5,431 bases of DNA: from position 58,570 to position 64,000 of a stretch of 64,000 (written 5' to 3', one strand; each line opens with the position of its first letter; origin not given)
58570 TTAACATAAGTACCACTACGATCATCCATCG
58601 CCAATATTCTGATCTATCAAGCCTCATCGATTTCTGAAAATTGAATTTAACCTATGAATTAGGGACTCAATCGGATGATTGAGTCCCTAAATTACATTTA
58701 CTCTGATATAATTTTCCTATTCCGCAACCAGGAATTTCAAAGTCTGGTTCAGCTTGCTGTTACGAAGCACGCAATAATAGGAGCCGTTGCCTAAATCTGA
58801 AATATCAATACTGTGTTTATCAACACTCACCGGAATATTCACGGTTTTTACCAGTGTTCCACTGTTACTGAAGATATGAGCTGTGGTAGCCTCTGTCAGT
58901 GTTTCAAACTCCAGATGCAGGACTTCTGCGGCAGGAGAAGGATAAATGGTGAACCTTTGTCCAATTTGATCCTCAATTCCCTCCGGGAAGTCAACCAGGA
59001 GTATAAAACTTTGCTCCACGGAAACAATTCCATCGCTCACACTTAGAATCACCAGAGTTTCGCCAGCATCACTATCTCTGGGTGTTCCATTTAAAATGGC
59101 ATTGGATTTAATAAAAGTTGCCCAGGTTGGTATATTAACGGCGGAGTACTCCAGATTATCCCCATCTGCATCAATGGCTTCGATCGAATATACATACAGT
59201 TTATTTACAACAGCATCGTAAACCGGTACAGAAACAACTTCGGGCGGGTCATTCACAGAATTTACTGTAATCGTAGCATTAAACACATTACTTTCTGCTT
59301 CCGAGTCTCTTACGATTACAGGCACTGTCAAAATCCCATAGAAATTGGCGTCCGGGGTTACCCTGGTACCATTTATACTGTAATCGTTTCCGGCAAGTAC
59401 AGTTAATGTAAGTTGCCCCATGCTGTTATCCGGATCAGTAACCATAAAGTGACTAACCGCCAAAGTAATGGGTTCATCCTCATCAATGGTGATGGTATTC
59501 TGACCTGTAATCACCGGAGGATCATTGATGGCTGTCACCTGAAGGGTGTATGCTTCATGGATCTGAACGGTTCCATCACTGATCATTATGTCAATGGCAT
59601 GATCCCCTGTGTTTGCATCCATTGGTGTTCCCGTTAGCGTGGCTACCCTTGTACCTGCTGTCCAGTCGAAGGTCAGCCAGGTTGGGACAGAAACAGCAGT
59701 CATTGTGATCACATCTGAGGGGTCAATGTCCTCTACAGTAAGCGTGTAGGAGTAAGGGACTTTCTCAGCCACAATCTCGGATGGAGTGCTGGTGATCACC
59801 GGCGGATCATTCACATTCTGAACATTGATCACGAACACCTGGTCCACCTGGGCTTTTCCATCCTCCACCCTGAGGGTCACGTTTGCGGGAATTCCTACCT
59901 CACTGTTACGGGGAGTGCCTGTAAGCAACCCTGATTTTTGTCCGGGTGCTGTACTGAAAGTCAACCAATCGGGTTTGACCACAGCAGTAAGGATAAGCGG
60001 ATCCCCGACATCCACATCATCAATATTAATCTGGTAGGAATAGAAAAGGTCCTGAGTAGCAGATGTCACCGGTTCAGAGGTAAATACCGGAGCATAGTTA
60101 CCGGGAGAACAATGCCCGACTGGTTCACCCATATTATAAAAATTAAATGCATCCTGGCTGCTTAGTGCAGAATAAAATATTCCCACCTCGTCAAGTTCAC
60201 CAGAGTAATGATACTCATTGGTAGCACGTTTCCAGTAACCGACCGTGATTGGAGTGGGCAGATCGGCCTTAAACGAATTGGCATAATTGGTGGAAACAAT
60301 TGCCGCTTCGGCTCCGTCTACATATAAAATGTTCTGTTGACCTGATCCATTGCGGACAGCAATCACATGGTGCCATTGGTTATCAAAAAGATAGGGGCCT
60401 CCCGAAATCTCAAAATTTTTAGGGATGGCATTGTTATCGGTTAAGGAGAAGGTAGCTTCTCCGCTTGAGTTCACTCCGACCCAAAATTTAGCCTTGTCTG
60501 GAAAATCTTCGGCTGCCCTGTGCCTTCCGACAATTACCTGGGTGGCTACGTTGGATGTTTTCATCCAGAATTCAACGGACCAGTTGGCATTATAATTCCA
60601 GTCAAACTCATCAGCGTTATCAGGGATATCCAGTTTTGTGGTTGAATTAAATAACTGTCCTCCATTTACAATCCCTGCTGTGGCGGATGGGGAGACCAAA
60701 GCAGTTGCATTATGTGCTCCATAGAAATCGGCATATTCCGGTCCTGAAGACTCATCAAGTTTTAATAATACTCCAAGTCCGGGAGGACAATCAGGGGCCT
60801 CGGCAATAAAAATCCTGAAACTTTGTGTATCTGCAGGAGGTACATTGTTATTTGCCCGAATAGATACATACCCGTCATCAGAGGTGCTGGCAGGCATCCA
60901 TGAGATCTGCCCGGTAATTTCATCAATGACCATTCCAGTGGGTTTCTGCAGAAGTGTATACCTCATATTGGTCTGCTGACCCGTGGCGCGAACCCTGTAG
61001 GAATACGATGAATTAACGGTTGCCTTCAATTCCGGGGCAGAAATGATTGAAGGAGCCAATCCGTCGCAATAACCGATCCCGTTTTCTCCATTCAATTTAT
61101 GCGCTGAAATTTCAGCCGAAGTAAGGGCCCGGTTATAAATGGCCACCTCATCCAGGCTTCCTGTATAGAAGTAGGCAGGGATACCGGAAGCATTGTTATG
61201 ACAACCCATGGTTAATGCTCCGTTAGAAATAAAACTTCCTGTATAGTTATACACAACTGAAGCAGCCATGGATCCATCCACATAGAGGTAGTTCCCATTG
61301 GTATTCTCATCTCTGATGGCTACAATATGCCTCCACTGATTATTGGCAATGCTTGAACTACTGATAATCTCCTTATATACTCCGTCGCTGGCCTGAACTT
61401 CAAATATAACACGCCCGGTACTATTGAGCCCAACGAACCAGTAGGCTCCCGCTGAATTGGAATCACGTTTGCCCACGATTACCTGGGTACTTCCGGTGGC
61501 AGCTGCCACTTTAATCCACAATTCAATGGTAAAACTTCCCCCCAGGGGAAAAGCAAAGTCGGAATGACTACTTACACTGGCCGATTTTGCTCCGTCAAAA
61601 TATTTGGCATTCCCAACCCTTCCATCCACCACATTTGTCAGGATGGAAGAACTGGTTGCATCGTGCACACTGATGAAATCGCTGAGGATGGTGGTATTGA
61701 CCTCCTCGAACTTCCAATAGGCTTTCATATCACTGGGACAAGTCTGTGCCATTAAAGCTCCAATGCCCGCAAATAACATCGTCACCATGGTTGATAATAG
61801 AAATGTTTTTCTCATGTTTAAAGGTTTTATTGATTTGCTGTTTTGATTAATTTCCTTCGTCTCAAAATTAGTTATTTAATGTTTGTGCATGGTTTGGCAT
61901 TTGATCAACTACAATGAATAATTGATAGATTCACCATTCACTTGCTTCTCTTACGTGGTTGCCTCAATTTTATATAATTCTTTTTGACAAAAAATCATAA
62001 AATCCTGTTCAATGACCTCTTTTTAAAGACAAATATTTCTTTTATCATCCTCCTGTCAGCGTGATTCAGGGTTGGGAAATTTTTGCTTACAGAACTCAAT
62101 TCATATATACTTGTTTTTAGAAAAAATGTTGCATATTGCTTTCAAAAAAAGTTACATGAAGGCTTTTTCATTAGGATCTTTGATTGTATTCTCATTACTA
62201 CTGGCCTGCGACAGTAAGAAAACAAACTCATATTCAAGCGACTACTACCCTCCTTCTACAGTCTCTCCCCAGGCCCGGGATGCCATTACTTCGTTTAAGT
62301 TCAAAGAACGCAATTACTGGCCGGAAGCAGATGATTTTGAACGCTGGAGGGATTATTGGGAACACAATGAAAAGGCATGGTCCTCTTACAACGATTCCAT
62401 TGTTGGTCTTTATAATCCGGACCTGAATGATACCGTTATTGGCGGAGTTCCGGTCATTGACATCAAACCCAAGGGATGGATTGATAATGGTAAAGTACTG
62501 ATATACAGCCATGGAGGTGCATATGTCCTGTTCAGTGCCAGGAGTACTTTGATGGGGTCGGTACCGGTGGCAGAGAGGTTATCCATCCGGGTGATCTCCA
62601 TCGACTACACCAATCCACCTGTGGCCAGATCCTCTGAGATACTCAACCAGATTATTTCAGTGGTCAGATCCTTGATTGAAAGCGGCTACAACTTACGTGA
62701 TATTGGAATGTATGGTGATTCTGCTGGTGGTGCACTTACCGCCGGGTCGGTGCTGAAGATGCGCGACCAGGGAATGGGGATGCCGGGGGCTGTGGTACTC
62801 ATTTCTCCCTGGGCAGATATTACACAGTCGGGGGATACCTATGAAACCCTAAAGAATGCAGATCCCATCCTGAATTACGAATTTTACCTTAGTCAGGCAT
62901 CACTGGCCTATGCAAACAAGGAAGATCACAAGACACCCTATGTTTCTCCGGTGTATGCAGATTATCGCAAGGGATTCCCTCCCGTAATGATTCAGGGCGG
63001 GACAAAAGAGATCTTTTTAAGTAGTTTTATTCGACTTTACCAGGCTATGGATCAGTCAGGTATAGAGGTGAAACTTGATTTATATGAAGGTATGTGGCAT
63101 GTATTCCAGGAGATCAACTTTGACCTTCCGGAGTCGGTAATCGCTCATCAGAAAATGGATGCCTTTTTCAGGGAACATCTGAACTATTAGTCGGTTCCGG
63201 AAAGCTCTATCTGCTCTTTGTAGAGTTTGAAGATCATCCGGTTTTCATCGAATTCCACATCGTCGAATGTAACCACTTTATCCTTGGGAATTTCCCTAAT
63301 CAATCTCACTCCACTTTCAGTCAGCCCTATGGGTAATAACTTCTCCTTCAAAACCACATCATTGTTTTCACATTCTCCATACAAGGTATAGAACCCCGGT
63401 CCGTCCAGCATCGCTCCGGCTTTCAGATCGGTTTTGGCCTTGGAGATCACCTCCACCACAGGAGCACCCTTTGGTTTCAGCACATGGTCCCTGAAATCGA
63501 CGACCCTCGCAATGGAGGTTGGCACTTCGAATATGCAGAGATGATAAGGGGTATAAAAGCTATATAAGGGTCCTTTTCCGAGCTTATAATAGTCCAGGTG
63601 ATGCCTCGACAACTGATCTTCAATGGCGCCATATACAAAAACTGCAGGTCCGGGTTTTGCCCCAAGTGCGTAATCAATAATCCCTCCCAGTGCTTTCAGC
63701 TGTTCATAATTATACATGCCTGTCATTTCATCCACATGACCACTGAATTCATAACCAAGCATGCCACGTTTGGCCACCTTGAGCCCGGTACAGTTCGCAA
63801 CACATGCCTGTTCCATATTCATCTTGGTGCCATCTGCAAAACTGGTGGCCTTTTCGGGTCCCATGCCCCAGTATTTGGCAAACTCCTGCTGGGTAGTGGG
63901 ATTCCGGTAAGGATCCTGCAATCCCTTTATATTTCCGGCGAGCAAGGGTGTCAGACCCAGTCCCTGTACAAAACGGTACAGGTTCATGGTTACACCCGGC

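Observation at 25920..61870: AT-rich composite island: Wzx/Wzy polysaccharide locus interleaved with five T9SS cargo genes carrying glycan-active or glycan-binding heads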

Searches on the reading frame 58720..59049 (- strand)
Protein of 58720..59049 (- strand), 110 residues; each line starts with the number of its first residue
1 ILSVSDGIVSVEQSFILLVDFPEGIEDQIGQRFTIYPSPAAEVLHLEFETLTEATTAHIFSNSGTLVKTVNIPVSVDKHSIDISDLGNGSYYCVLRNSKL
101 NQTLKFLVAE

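Call 42: search_protein_families(library=ncbifam, proteins=[window:58720-59049:-], max_evalue=0.001)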
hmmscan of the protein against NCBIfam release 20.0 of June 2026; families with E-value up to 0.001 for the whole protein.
window:58720-59049:- (110 aa): 2 families
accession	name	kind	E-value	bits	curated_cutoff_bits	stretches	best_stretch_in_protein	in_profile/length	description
TIGR04183.1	Por_Secre_tail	domain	1.1e-07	31.7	23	1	35-108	1-71/72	T9SS type A sorting domain-containing protein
NF038113.1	T9SSA_dep_M36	equivalog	0.00014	20.1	885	1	31-108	791-868/869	T9SS-dependent M36 family metallopeptidase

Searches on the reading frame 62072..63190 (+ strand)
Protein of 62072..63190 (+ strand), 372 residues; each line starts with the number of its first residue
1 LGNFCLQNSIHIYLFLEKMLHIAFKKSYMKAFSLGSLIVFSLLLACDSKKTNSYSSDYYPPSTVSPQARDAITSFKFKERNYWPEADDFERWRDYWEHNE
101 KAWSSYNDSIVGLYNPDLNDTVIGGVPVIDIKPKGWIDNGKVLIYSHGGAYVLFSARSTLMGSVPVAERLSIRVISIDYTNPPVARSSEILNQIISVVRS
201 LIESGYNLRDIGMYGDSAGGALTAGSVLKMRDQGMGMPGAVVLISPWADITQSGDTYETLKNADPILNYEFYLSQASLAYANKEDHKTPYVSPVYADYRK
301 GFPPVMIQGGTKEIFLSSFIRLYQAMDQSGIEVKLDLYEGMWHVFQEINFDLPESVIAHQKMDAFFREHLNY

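Call 5: search_protein_families(library=pfam, proteins=[window:62072-63190:+], max_evalue=0.01)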
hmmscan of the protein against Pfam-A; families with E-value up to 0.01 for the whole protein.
window:62072-63190:+ (372 aa): 3 families
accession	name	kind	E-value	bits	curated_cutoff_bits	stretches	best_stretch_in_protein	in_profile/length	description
PF07859.19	Abhydrolase_3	-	3.8e-34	118.7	25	1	143-346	1-209/210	alpha/beta hydrolase fold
PF10340.15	Say1_Mug180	-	9.8e-12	44.8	21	1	137-261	121-249/374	Steryl acetyl hydrolase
PF00326.27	Peptidase_S9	-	0.00016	21.7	22.6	1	191-371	45-211/213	Prolyl oligopeptidase family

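Call 18: find_homologous_proteins(query=window:62072-63190:+, max_evalue=1e-40)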
Query window:62072-63190:+ (372 aa): 2316 proteins with E <= 1e-40 among 6886 candidates; the best 120 are listed.
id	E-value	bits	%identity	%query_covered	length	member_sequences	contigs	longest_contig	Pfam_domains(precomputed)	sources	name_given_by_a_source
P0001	1.7e-175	601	87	80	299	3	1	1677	PF07859.20,PF10340.16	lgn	-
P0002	2.0e-174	598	74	92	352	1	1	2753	PF07859.20,PF10340.16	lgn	-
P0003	5.8e-167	573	71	92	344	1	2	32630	PF07859.20,PF10340.16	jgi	-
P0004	6.9e-163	560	70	90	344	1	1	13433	PF07859.20,PF10340.16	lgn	-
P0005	2.0e-162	558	69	92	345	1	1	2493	PF07859.20,PF10340.16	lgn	-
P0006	8.2e-162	556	71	89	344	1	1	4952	PF07859.20,PF10340.16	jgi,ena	-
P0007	2.8e-157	541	67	92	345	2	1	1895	PF00326.28,PF07859.20,PF10340.16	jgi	jgi:monoterpene epsilon-lactone hydrolase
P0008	2.3e-156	538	67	92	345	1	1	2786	PF07859.20,PF10340.16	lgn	-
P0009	3.5e-155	535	66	92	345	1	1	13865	PF07859.20,PF10340.16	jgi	jgi:acetyl esterase/lipase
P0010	2.9e-149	515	65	90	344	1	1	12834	PF07859.20,PF10340.16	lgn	-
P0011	4.1e-141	488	61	87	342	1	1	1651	PF07859.20,PF10340.16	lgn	-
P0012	4.1e-137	475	60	91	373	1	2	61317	PF07859.20,PF10340.16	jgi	jgi:epsilon-lactone hydrolase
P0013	7.0e-136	471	60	90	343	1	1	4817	PF07859.20,PF10340.16,PF20434.6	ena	-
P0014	2.0e-135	470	61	90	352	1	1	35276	PF07859.20,PF10340.16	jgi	jgi:epsilon-lactone hydrolase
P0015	6.3e-135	468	59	91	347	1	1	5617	PF07859.20,PF10340.16,PF20434.6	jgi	jgi:acetyl esterase/lipase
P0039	1.2e-124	434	58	87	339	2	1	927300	PF07859.20,PF10340.16,PF20434.6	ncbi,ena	-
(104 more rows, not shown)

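Call 19: find_encoding_contigs(protein=P0003, flank=10000, max_places=3)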
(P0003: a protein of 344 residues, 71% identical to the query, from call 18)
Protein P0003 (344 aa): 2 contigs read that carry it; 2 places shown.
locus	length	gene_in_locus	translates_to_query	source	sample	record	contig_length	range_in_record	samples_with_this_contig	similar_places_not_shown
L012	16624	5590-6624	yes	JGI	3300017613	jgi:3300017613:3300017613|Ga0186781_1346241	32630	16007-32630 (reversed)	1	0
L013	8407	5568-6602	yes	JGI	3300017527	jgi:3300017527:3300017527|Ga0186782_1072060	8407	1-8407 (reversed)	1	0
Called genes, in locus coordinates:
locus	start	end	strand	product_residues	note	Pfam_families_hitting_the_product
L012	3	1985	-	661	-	?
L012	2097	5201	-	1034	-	PF07953:Toxin_R_bind_N, PF13385:Laminin_G_3, PF02210:Laminin_G_2 (faint), PF05345:He_PIG (weak), PF07953:Toxin_R_bind_N (weak), PF13385:Laminin_G_3, PF05345:He_PIG, PF18962:Por_Secre_tail, +2 more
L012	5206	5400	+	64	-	-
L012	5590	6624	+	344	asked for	PF10340:Say1_Mug180, PF07859:Abhydrolase_3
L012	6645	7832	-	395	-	PF01757:Acyl_transf_3, PF10129:OpgC_C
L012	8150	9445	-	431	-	PF21135:DRL_cat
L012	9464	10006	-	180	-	PF00908:dTDP_sugar_isom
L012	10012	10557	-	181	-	PF00908:dTDP_sugar_isom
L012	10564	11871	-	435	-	PF00202:Aminotran_3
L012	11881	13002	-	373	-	PF01370:Epimerase, PF02719:Polysacc_synt_2, PF16363:GDP_Man_Dehyd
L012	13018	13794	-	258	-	PF00483:NTP_transferase, PF12804:NTP_transf_3 (weak)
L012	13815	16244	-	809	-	PF13807:GNVR, PF13614:AAA_31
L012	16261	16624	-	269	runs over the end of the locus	PF02563:Poly_export, PF22461:SLBB_2 (weak)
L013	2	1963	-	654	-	?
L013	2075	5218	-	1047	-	PF07953:Toxin_R_bind_N, PF13385:Laminin_G_3, PF02210:Laminin_G_2 (faint), PF05345:He_PIG (weak), PF07953:Toxin_R_bind_N (weak), PF13385:Laminin_G_3, PF05345:He_PIG, PF18962:Por_Secre_tail, +2 more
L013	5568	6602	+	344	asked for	PF10340:Say1_Mug180, PF07859:Abhydrolase_3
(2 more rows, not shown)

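Call 20: find_encoding_contigs(protein=P0039, flank=10000, max_places=2)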
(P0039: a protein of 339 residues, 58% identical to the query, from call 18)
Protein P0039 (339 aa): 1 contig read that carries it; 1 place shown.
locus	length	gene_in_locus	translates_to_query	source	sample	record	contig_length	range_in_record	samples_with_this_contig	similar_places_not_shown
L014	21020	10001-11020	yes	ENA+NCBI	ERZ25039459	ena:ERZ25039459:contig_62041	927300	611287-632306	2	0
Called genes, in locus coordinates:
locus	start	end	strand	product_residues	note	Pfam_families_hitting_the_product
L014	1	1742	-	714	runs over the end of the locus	PF03721:UDPG_MGDP_dh_N (faint), PF00107:ADH_zinc_N, PF01408:GFO_IDH_MocA, PF02894:GFO_IDH_MocA_C (weak), PF22725:GFO_IDH_MocA_C3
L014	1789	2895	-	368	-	PF13692:Glyco_trans_1_4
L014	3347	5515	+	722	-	PF13229:Beta_helix, PF18962:Por_Secre_tail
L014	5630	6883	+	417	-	-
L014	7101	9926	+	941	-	PF21294:Polysacc_lyase_14, PF00041:fn3 (weak), PF16656:Pur_ac_phosph_N (faint), PF24489:Ig_J_second (faint), PF00041:fn3 (weak), PF13385:Laminin_G_3, PF18962:Por_Secre_tail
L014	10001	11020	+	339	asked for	PF10340:Say1_Mug180, PF20434:BD-FAE (weak), PF07859:Abhydrolase_3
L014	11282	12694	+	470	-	PF02397:Bac_transf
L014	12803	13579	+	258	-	PF02563:Poly_export, PF22461:SLBB_2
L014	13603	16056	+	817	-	PF02706:Wzz (faint), PF13807:GNVR, PF10609:ParA (faint), PF01656:CbiA (weak), PF13614:AAA_31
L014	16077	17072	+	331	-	PF16841:CBM60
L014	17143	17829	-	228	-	PF00149:Metallophos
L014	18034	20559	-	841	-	PF00041:fn3 (faint), PF16974:NAR2 (faint), PF25059:FN3_DSCAM-DSCAML_C (faint), PF02126:PTE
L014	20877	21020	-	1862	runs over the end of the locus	PF09603:Fib_succ_major, PF00041:fn3 (faint), PF16656:Pur_ac_phosph_N (faint), PF16974:NAR2 (faint), PF25059:FN3_DSCAM-DSCAML_C (faint), PF09603:Fib_succ_major, PF00963:Cohesin, PF18962:Por_Secre_tail, +1 more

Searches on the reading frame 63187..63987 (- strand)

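Call 5: search_protein_families(library=pfam, proteins=[window:63187-63987:-], max_evalue=0.01)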
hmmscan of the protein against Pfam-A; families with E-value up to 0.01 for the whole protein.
window:63187-63987:- (266 aa): 1 family
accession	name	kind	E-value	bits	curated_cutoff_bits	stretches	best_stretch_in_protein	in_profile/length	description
PF21135.2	DRL_cat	-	2.7e-40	138.5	27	1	1-155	8-164/164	Oxidoreductase DRL, catalytic domain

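Call 42: search_protein_families(library=ncbifam, proteins=[window:63187-63987:-], max_evalue=0.001)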
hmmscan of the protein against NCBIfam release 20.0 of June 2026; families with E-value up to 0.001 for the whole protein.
window:63187-63987:- (266 aa): 0 families
